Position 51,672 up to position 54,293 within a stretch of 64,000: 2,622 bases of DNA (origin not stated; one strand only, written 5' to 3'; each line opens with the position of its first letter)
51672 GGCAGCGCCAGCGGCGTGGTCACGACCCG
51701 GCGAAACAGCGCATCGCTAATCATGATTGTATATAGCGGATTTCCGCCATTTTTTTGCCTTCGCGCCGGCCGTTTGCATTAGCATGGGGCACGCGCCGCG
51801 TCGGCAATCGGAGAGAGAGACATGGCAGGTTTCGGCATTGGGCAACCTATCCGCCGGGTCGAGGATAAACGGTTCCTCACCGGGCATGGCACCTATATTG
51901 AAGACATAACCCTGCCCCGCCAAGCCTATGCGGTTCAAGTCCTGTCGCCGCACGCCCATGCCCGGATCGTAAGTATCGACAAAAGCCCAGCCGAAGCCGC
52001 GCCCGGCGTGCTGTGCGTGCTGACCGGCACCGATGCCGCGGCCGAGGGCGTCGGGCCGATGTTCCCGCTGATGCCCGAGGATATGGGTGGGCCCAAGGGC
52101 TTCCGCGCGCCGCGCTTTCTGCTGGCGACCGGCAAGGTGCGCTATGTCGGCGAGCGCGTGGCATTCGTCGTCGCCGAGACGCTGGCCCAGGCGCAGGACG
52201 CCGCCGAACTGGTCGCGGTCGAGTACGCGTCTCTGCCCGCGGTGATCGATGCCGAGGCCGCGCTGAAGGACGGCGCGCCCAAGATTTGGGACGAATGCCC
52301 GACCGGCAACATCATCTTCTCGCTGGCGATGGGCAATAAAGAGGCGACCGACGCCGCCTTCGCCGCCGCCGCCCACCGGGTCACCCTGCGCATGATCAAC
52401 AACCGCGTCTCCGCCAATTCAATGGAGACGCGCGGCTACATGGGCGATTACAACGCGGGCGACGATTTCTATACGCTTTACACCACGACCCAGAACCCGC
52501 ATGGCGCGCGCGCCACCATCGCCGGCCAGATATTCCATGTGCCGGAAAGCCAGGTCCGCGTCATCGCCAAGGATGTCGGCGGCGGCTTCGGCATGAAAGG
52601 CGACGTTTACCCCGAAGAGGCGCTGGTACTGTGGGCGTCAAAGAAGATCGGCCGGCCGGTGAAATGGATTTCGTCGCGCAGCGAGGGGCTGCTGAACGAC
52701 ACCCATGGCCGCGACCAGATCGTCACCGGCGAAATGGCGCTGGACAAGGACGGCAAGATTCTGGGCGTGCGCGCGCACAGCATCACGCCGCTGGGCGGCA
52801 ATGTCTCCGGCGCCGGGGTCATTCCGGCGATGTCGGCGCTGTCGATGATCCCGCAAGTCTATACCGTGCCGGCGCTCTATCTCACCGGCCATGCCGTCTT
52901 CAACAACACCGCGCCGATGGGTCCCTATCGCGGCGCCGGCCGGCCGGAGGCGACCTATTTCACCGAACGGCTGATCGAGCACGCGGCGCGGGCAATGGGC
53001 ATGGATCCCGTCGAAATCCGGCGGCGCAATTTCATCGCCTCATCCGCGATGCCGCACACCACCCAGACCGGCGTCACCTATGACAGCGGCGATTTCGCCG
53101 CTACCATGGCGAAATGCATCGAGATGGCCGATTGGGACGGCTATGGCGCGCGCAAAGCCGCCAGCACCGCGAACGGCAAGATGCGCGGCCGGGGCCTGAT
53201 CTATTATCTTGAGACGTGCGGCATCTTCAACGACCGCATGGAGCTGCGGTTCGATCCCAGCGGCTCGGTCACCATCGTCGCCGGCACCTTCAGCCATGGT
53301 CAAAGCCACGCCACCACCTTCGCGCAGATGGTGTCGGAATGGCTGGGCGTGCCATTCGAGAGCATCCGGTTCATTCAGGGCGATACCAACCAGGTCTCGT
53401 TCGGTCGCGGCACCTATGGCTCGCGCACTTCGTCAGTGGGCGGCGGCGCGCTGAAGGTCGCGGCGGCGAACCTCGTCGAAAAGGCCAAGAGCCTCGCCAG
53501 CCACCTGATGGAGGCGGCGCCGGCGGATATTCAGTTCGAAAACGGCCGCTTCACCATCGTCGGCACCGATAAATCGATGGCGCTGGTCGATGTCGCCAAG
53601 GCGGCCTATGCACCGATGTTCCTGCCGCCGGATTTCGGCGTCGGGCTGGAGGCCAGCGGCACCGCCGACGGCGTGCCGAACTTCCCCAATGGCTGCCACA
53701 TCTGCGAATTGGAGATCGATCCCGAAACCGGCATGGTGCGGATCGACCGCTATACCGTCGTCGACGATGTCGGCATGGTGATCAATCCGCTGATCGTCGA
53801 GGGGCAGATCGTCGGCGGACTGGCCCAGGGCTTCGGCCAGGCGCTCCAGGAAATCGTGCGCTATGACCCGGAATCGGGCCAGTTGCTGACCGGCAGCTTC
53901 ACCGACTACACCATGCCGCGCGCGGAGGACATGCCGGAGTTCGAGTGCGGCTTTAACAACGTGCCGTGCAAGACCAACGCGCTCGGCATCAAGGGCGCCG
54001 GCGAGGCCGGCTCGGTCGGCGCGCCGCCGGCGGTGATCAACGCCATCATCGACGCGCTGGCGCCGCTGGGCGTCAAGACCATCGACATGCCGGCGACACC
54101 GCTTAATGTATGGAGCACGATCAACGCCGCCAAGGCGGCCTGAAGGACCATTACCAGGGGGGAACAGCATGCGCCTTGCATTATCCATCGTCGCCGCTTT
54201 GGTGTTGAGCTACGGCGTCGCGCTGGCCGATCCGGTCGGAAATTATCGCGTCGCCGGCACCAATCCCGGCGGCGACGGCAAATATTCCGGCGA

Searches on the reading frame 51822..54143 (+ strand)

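Call 87: search_protein_families(library=pfam, proteins=[window:51822-54143:+], max_evalue=0.00001)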
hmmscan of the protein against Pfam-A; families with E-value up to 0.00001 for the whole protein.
window:51822-54143:+ (773 aa): 3 families
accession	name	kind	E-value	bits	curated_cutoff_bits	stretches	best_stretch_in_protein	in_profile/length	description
PF20256.3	MoCoBD_2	-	1.2e-79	268.3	27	1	431-705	1-283/283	Molybdopterin cofactor-binding domain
PF02738.23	MoCoBD_1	-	5.6e-72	242.2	27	1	162-404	7-244/244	Molybdopterin cofactor-binding domain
PF01315.27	Ald_Xan_dh_C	-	2.6e-28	99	31.3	1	20-139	1-110/110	Aldehyde oxidase and xanthine dehydrogenase, a/b hammerhead domain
